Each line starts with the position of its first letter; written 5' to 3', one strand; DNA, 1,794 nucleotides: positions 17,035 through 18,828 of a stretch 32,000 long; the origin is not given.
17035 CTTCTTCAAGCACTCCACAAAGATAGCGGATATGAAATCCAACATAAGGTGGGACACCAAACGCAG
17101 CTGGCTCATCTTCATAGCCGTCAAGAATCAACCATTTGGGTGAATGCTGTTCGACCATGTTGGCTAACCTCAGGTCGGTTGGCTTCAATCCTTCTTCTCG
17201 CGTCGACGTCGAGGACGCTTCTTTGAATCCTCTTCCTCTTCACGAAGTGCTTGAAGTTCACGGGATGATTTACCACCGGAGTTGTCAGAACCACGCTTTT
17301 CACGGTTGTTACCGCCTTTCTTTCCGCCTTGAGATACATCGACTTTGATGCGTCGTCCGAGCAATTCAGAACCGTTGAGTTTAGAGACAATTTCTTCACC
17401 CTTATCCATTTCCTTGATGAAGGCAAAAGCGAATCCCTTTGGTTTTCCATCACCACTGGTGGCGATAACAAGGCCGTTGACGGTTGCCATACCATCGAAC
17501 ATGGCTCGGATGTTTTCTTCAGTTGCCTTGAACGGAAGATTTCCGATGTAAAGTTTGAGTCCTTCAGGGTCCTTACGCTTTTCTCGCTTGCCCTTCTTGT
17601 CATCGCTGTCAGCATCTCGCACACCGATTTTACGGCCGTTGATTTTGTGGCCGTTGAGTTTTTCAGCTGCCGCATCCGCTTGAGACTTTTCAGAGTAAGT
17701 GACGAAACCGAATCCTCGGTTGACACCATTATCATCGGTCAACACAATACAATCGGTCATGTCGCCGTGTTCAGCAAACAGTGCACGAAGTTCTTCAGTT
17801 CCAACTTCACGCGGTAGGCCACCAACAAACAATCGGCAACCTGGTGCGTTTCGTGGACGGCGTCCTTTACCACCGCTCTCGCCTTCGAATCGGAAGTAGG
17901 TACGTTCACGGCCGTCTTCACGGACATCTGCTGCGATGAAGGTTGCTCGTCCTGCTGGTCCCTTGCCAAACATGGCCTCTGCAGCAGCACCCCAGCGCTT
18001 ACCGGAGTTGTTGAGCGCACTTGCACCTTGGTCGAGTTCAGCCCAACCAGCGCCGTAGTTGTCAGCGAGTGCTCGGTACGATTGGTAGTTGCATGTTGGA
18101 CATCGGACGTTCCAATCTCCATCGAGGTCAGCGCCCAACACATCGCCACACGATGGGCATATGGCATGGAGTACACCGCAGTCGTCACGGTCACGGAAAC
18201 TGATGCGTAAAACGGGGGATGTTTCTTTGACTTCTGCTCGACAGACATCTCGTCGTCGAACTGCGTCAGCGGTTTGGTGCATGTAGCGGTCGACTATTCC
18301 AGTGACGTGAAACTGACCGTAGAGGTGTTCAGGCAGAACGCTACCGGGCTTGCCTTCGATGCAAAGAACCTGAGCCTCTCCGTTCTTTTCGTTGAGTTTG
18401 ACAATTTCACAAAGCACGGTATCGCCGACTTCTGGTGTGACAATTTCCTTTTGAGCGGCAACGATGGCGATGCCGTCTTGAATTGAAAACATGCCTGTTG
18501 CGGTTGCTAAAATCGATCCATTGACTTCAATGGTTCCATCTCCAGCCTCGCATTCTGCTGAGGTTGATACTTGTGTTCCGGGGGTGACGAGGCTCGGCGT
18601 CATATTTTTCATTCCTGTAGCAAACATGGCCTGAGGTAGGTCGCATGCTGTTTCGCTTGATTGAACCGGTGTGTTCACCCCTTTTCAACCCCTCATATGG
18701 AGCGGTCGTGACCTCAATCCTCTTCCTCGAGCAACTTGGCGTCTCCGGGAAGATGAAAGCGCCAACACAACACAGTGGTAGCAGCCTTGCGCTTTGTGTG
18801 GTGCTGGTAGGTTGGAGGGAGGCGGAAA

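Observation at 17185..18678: Exosome cap subunit Csl4 fused to two RRM domains and a basic tail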

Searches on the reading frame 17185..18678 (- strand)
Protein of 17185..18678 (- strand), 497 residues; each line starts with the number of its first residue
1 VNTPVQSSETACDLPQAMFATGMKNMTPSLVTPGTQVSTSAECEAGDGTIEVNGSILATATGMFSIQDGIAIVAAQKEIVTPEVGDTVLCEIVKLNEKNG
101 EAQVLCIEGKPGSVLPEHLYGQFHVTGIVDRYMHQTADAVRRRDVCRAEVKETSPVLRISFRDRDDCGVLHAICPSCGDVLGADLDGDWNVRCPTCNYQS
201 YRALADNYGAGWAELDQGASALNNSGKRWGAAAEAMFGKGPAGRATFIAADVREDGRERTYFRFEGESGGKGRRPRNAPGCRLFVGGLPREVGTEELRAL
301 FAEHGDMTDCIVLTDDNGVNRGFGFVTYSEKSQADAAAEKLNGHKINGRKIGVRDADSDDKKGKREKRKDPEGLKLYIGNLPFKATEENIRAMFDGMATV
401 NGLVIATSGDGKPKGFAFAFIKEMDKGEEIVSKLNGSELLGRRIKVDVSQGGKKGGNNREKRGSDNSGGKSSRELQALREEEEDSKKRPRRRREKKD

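Call 3: search_protein_families(library=pfam, proteins=[window:17185-18678:-], max_evalue=0.01)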
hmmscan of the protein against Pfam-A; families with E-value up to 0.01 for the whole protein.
window:17185-18678:- (497 aa): 4 families
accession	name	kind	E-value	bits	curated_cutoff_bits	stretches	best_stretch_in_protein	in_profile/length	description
PF00076.28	RRM_1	-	2.2e-31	108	20.7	2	283-351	1-69/70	RNA recognition motif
PF14382.12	ECR1_N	-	0.00016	21.8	27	1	30-63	1-34/38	Exosome complex exonuclease RRP4 N-terminal region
PF16367.11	RRM_7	-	0.0011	19.3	27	0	281-307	2-28/94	RNA recognition motif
PF16842.11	RRM_occluded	-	0.0033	17.7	30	0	287-353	8-70/79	Occluded RNA-recognition motif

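Call 4: search_protein_families(library=ncbifam, proteins=[window:17185-18678:-], max_evalue=0.01)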
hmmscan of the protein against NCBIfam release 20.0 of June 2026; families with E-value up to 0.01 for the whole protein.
window:17185-18678:- (497 aa): 11 families
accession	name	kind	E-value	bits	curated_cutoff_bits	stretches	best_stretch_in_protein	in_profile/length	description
NF034126.3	PRK09521.1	equivalog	6.9e-29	100.9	90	1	30-209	2-179/180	exosome complex RNA-binding protein Csl4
NF058537.1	Rbp_regulator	equivalog_domain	9.7e-27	93.1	100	2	283-357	2-77/79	RNA-binding regulator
TIGR01622.1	SF-CC1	subfamily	6.5e-25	88.1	231.65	2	272-357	211-297/500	splicing factor, CC1-like family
TIGR01628.1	PABP-1234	subfamily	1.5e-21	77.2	497.1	1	282-440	90-245/595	polyadenylate binding protein, human types 1, 2, 3, 4 family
TIGR01648.1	hnRNP-R-Q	subfamily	3.1e-17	62.6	317.85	1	278-353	56-132/577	hnRNP-R, Q splicing factor family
TIGR01642.1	U2AF_lg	subfamily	3.2e-16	58.9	310.3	2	282-367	298-384/510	U2 snRNP auxilliary factor, large subunit, splicing factor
TIGR01661.1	ELAV_HUD_SF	subfamily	3.9e-14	53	279.1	1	280-348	89-158/351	ELAV/HuD family splicing factor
TIGR01659.1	sex-lethal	subfamily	7.6e-12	45.5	486.2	1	267-436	94-257/346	sex-lethal family splicing factor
NF003181.1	PRK04163.1-1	equivalog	0.00019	20.7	200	1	29-96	3-70/221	exosome complex RNA-binding protein Rrp4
TIGR01645.1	half-pint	subfamily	0.00044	19.1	443.95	0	288-349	208-270/607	poly-U binding splicing factor, half-pint family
TIGR01649.1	hnRNP-L_PTB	subfamily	0.0041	16.2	287.4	0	275-355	293-370/493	hnRNP-L/PTB/hephaestus splicing factor family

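Call 5: find_homologous_proteins(query=window:17185-18678:-)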
Query window:17185-18678:- (497 aa): 301 proteins with E <= 0.001 among 8000 candidates; the best 120 are listed.
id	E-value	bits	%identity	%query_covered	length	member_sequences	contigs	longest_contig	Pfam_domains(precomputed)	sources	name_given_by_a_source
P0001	0.0e+0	1105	97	100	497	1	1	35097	PF00076.29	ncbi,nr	ncbi:MAG: exosome complex RNA-binding protein Csl4 [Euryarchaeota archaeon]|nr:exosome complex RNA-b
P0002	0.0e+0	1104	97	100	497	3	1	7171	PF00076.29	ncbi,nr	ncbi:MAG: exosome complex RNA-binding protein Csl4 [Euryarchaeota archaeon]|nr:exosome complex RNA-b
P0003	0.0e+0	1018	93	94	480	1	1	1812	PF00076.29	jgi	-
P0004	0.0e+0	1018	93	94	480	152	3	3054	PF00076.29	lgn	-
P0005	0.0e+0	1017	92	94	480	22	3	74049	PF00076.29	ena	-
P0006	0.0e+0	1016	92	94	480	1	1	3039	PF00076.29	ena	-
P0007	0.0e+0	1014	92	94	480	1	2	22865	PF00076.29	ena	-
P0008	0.0e+0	1011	92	94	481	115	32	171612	PF00076.29,PF14382.13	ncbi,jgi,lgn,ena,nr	ncbi:MAG: exosome complex RNA-binding protein Csl4 [Euryarchaeota archaeon]|jgi:RNA recognition moti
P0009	4.8e-297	1003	94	92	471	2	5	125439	PF00076.29,PF28441.1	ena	-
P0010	5.7e-296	1000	93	93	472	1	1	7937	PF00076.29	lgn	-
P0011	5.8e-296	1000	92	93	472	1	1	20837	PF00076.29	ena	-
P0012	7.4e-296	999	92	93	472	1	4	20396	PF00076.29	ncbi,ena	-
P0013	1.9e-295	998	92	93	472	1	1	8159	PF00076.29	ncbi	-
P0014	3.3e-295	997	92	93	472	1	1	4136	PF00076.29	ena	-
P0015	6.2e-295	996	92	93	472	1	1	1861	PF00076.29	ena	-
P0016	8.4e-295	996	92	93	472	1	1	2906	PF00076.29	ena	-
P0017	9.6e-295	996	92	93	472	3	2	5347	PF00076.29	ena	-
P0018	1.5e-293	992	92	93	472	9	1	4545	PF00076.29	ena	-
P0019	1.4e-288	975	90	96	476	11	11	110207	PF00076.29,PF14382.13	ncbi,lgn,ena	-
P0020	4.6e-288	974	89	96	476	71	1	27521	PF00076.29,PF14382.13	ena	-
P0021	3.9e-287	971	89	96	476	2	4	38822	PF00076.29,PF14382.13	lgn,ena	-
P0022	4.6e-287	970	90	95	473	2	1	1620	PF00076.29,PF14382.13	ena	-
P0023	1.3e-286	969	89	95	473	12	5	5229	PF00076.29,PF14382.13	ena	-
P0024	8.9e-286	966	89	95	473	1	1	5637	PF00076.29,PF14382.13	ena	-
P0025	8.2e-277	937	85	94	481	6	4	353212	PF00076.29,PF14382.13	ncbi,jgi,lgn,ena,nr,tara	ncbi:MAG: hypothetical protein CMA63_05605 [Euryarchaeota archaeon]|nr:hypothetical protein [Euryarc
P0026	3.1e-270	915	83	94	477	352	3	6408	PF00076.29,PF14382.13,PF16842.12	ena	-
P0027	1.3e-262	890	82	95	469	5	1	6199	PF00076.29,PF14382.13,PF16842.12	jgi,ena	-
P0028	1.2e-258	877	83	90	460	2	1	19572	PF00076.29,PF16842.12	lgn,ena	-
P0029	3.3e-256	869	82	90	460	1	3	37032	PF00076.29,PF16842.12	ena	-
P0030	8.7e-245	831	76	94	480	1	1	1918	PF00076.29,PF14382.13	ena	-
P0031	3.8e-234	796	73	97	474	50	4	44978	PF00076.29,PF14382.13,PF16367.12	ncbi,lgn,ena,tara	tara:strand:+ start:7152 stop:8576 length:1425 start_codon:yes stop_codon:yes gene_type:complete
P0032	3.6e-233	793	71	97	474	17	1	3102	PF00076.29,PF14382.13,PF16367.12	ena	-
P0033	8.0e-233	792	74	86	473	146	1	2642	PF00076.29,PF14382.13,PF16367.12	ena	-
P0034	9.9e-232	788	71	97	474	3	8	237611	PF00076.29,PF14382.13,PF16367.12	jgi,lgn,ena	jgi:RNA recognition motif-containing protein/exosome complex RNA-binding protein Csl4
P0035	4.6e-230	782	70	97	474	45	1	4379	PF00076.29,PF14382.13,PF16367.12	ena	-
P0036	4.3e-222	756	68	99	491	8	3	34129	PF00076.29,PF14382.13,PF16842.12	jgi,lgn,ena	-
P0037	4.3e-221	753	68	95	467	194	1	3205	PF00076.29,PF16367.12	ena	-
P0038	4.6e-219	746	68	94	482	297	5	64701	PF00076.29,PF14382.13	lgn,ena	-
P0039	1.0e-218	745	68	94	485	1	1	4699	PF00076.29,PF14382.13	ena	-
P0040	1.2e-218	745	68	94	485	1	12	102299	PF00076.29,PF14382.13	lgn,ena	-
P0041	1.5e-218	744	68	94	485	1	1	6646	PF03880.22,PF00076.29,PF14382.13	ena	-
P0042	2.3e-218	744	68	94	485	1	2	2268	PF03880.22,PF00076.29,PF14382.13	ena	-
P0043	2.5e-218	744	69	97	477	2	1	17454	PF00076.29,PF14382.13,PF16842.12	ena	-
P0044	2.7e-218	744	69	94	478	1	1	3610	PF03880.22,PF00076.29,PF14382.13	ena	-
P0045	2.8e-218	744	69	92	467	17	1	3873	PF00076.29,PF14382.13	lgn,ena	-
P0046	2.9e-218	743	68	94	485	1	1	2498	PF03880.22,PF00076.29,PF14382.13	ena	-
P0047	4.1e-218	743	68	94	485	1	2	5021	PF03880.22,PF00076.29,PF14382.13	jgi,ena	-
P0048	4.4e-218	743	68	94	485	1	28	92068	PF03880.22,PF00076.29,PF14382.13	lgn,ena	-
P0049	4.7e-218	743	68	97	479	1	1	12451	PF00076.29,PF14382.13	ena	-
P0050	4.9e-218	743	68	94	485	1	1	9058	PF00076.29,PF14382.13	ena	-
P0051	5.7e-218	743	68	94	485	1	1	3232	PF03880.22,PF00076.29,PF14382.13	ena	-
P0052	5.9e-218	742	68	94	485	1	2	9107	PF03880.22,PF00076.29,PF14382.13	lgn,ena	-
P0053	6.1e-218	742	68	94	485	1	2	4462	PF03880.22,PF00076.29,PF14382.13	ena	-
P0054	7.5e-218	742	68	94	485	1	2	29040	PF03880.22,PF00076.29,PF14382.13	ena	-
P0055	7.8e-218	742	68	94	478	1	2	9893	PF03880.22,PF00076.29,PF14382.13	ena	-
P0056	8.5e-218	742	68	94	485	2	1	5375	PF00076.29,PF14382.13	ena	-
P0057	9.5e-218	742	68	94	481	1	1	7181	PF00076.29,PF14382.13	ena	-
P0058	9.6e-218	742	67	94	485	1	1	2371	PF03880.22,PF00076.29,PF14382.13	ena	-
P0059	1.0e-217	742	68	94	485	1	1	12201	PF00076.29,PF14382.13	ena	-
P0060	1.1e-217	742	68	94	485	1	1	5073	PF03880.22,PF00076.29,PF14382.13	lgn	-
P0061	1.1e-217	742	68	94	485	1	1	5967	PF03880.22,PF00076.29,PF14382.13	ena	-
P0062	1.4e-217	741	68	94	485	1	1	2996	PF00076.29,PF14382.13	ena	-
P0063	1.4e-217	741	68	94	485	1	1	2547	PF03880.22,PF00076.29,PF14382.13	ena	-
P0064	1.5e-217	741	68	94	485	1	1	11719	PF00076.29,PF14382.13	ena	-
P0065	1.6e-217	741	68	94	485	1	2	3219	PF03880.22,PF00076.29,PF14382.13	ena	-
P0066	1.9e-217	741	67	97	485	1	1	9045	PF03880.22,PF00076.29,PF14382.13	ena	-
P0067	2.0e-217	741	68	94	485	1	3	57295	PF00076.29,PF14382.13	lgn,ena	-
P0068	2.0e-217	741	68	94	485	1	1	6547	PF00076.29,PF14382.13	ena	-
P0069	2.3e-217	741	67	94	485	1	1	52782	PF03880.22,PF00076.29,PF14382.13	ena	-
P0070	2.4e-217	741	75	83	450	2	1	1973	PF00076.29,PF14382.13,PF16367.12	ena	-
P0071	2.4e-217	740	67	94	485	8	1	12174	PF00076.29,PF14382.13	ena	-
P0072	2.4e-217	740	67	94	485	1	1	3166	PF03880.22,PF00076.29,PF14382.13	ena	-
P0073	2.7e-217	740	68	94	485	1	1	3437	PF03880.22,PF00076.29,PF14382.13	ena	-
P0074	2.8e-217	740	68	94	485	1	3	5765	PF03880.22,PF00076.29,PF14382.13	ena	-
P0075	5.2e-217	739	67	94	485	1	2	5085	PF00076.29,PF14382.13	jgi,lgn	jgi:nucleolin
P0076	5.5e-217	739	69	95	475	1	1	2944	PF00076.29,PF14382.13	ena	-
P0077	5.8e-217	739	67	94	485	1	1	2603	PF00076.29,PF14382.13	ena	-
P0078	5.9e-217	739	67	97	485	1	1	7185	PF00076.29,PF14382.13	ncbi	-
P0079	6.0e-217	739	69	94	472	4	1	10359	PF00076.29,PF14382.13,PF16842.12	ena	-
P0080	6.3e-217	739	68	94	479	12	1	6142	PF00076.29,PF14382.13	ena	-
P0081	6.4e-217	739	67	94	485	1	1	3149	PF03880.22,PF00076.29,PF14382.13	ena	-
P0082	6.9e-217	739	68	94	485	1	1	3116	PF03880.22,PF00076.29,PF14382.13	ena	-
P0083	9.2e-217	739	67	93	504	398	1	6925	PF00076.29,PF14382.13,PF16367.12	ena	-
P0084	1.8e-216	738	69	96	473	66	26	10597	PF00076.29,PF14382.13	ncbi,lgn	-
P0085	2.1e-216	737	67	94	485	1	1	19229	PF00076.29,PF14382.13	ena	-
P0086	2.4e-216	737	67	94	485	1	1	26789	PF00076.29,PF14382.13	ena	-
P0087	3.2e-216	737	67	94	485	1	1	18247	PF00076.29,PF14382.13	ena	-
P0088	3.3e-216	737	67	94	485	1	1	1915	PF03880.22,PF00076.29,PF14382.13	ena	-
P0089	4.3e-216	736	68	93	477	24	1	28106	PF00076.29,PF14382.13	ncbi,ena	-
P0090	4.3e-216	736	67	94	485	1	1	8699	PF00076.29,PF14382.13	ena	-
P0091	1.2e-215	735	69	92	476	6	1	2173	PF00076.29,PF14382.13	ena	-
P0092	1.5e-215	735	68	92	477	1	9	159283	PF03880.22,PF00076.29,PF14382.13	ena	-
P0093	1.5e-215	735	68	92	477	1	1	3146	PF03880.22,PF00076.29,PF14382.13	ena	-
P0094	2.5e-215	734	67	95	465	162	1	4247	PF00076.29,PF14382.13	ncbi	-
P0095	2.6e-215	734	69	95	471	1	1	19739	PF00076.29,PF14382.13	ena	-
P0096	2.8e-215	734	69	92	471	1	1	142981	PF00076.29,PF14382.13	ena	-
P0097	3.7e-215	733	69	92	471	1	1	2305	PF00076.29,PF14382.13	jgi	-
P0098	4.3e-215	733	69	95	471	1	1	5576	PF00076.29,PF14382.13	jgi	-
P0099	4.4e-215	733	68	95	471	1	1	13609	PF00076.29,PF14382.13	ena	-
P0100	5.0e-215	733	67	94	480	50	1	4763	PF00076.29,PF14382.13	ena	-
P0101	5.4e-215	733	67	94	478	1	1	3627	PF00076.29,PF14382.13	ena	-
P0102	6.0e-215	733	67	94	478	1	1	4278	PF00076.29,PF14382.13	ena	-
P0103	6.3e-215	733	66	95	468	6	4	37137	PF00076.29,PF16367.12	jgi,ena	-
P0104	7.2e-215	732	68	93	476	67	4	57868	PF00076.29,PF14382.13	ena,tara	tara:strand:- start:462 stop:1892 length:1431 start_codon:yes stop_codon:yes gene_type:complete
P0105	8.9e-215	732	68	95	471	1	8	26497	PF00076.29,PF14382.13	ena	-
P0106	1.0e-214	732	66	95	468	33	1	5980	PF00076.29,PF14382.13,PF16367.12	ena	-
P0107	1.1e-214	732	67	94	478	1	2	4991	PF00076.29,PF14382.13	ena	-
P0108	1.1e-214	732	68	95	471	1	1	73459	PF00076.29,PF14382.13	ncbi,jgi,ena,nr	ncbi:MAG: exosome complex RNA-binding protein Csl4 [Candidatus Poseidonia sp.]|nr:exosome complex RN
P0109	1.5e-214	731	67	94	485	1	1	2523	PF00076.29,PF14382.13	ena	-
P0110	1.5e-214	731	68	92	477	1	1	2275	PF03880.22,PF00076.29,PF14382.13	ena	-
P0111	1.8e-214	731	67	94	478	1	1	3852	PF00076.29,PF14382.13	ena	-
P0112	2.5e-214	731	67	94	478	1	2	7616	PF00076.29,PF14382.13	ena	-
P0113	3.4e-214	730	67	95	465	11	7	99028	PF00076.29,PF14382.13,PF16367.12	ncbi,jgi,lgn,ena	-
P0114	3.5e-214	730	68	94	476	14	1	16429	PF00076.29,PF14382.13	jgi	jgi:nucleolin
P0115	3.9e-214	730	69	92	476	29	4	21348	PF00076.29,PF14382.13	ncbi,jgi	jgi:nucleolin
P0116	4.1e-214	730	68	95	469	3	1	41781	PF00076.29,PF14382.13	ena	-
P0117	8.2e-214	729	67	93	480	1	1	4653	PF00076.29,PF14382.13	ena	-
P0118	9.8e-214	729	67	93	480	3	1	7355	PF00076.29,PF14382.13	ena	-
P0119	1.2e-213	728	66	95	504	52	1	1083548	PF00076.29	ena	-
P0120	1.2e-213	728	67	94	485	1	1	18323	PF03880.22,PF00076.29,PF14382.13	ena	-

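Call 15: search_solved_structures(query=window:17185-18603:-, max_evalue=0.001, show_alignments=2)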
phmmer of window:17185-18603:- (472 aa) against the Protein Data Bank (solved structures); distinct sequences matched with E-value up to 0.001: 270 (the best 60 are shown).
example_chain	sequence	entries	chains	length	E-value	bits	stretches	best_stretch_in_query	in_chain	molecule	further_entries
6r5k_D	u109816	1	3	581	5.5e-31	111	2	256-425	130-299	Polyadenylate-binding protein, cytoplasmic and nuclear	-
9vva_A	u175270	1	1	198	1.2e-25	93.4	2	250-405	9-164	Heterogeneous nuclear ribonucleoprotein A1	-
9cb5_A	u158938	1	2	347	1.3e-24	90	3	257-443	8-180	Nucleolin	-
9f4d_A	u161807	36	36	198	4.1e-22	81.7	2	242-333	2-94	Heterogeneous nuclear ribonucleoprotein A1, N-terminally processed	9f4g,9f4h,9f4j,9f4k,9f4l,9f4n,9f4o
6dcl_A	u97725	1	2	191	4.7e-22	81.5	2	242-333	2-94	Heterogeneous nuclear ribonucleoprotein A1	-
8rzv_A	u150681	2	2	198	5.5e-22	81.3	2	242-333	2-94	Heterogeneous nuclear ribonucleoprotein A1, N-terminally processed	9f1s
9gea_A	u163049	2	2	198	7.3e-22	80.9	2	243-333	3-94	Heterogeneous nuclear ribonucleoprotein A1, N-terminally processed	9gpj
2lyv_A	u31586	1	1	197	7.4e-22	80.9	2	244-333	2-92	Heterogeneous nuclear ribonucleoprotein A1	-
5en1_A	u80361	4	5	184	1e-21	80.4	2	256-339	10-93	Heterogeneous nuclear ribonucleoproteins A2/B1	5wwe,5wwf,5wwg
5ho4_A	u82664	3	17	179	1.5e-21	79.8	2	257-339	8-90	Heterogeneous nuclear ribonucleoproteins A2/B1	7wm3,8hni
4yoe_A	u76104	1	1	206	2.1e-21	79.4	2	250-333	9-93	Heterogeneous nuclear ribonucleoprotein A1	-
1l3k_A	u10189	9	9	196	2.2e-21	79.3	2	256-333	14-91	HETEROGENEOUS NUCLEAR RIBONUCLEOPROTEIN A1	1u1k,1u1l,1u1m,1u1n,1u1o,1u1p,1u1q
1pgz_A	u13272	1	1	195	2.3e-21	79.3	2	256-333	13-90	Heterogeneous nuclear ribonucleoprotein A1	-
8x0n_A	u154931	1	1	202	2.4e-21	79.2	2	256-333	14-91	Heterogeneous nuclear ribonucleoprotein A1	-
1ha1_A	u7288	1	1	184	3.4e-21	78.7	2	256-333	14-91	HNRNP A1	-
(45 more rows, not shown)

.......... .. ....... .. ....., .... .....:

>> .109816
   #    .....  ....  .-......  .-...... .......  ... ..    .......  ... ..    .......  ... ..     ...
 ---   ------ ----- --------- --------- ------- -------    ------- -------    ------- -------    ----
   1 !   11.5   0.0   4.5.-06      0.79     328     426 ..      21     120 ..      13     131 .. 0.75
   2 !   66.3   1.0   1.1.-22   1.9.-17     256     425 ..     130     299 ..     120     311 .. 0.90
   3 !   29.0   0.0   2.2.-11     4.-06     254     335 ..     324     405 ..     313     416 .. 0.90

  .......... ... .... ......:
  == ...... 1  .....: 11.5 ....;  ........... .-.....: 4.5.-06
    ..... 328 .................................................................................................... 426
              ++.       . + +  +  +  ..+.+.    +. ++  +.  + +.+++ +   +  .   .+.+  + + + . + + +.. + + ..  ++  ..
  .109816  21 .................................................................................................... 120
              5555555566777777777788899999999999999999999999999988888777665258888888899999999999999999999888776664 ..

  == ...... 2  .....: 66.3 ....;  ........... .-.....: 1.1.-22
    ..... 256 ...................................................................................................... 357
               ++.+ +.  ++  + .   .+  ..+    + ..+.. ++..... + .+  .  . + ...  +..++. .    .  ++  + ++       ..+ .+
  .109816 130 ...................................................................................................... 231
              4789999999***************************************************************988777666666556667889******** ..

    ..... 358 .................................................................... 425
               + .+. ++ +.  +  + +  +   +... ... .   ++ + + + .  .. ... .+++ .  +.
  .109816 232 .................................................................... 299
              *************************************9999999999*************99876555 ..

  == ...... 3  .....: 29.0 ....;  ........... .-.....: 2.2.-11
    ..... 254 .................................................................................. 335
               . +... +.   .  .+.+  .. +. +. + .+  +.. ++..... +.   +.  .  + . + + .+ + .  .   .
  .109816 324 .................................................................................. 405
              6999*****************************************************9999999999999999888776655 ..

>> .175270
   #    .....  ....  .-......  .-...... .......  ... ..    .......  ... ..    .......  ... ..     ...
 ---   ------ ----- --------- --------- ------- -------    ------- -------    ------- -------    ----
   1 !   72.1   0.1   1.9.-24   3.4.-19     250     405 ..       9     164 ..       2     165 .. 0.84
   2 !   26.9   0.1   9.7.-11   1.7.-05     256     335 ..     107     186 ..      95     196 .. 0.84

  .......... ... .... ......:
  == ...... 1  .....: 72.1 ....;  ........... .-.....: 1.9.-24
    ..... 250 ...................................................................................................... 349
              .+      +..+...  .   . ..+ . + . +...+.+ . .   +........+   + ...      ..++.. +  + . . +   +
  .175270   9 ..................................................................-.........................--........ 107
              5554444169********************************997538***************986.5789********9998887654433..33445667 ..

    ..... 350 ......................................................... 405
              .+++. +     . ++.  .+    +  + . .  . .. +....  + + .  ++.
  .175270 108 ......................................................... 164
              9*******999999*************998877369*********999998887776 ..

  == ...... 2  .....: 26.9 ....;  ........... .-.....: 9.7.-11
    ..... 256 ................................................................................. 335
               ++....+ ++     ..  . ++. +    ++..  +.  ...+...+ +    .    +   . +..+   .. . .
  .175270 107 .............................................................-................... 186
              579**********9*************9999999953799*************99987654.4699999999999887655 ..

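Call 16: find_encoding_contigs(protein=P0119, flank=10000, max_places=2)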
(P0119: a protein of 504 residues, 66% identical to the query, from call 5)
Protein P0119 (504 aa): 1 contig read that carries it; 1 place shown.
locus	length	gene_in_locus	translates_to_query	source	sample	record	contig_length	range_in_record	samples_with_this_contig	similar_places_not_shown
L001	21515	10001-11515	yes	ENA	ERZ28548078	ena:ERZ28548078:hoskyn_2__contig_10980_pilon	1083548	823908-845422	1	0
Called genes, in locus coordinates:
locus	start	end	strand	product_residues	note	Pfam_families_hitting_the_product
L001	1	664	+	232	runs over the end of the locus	PF01578:Cytochrom_C_asm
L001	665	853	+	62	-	-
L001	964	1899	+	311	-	PF04981:NMD3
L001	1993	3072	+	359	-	PF10432:bact-PGI_C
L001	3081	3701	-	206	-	PF01551:Peptidase_M23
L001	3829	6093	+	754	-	-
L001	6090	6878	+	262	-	PF00535:Glycos_transf_2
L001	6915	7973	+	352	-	PF01118:Semialdhyde_dh, PF02774:Semialdhyde_dhC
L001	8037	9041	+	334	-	-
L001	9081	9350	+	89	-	PF13240:Zn_Ribbon_1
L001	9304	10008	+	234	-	PF03602:Cons_hypoth95, PF05175:MTS (weak), PF06325:PrmA (weak)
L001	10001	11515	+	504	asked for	PF00076:RRM_1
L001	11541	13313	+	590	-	PF04055:Radical_SAM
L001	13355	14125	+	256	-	PF03167:UDG (weak)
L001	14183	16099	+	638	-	PF00501:AMP-binding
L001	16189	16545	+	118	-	-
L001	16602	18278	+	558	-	PF00931:NB-ARC (faint), PF13401:AAA_22 (faint), PF13476:AAA_23 (faint), PF00005:ABC_tran, PF00006:ATP-synt_ab (faint), PF01926:MMR_HSR1 (faint), PF02463:SMC_N (faint), PF00005:ABC_tran, +3 more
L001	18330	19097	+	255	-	PF02310:B12-binding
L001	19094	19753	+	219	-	PF03308:MeaB, PF02492:cobW (faint)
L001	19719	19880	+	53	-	-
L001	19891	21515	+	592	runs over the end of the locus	PF01642:MM_CoA_mutase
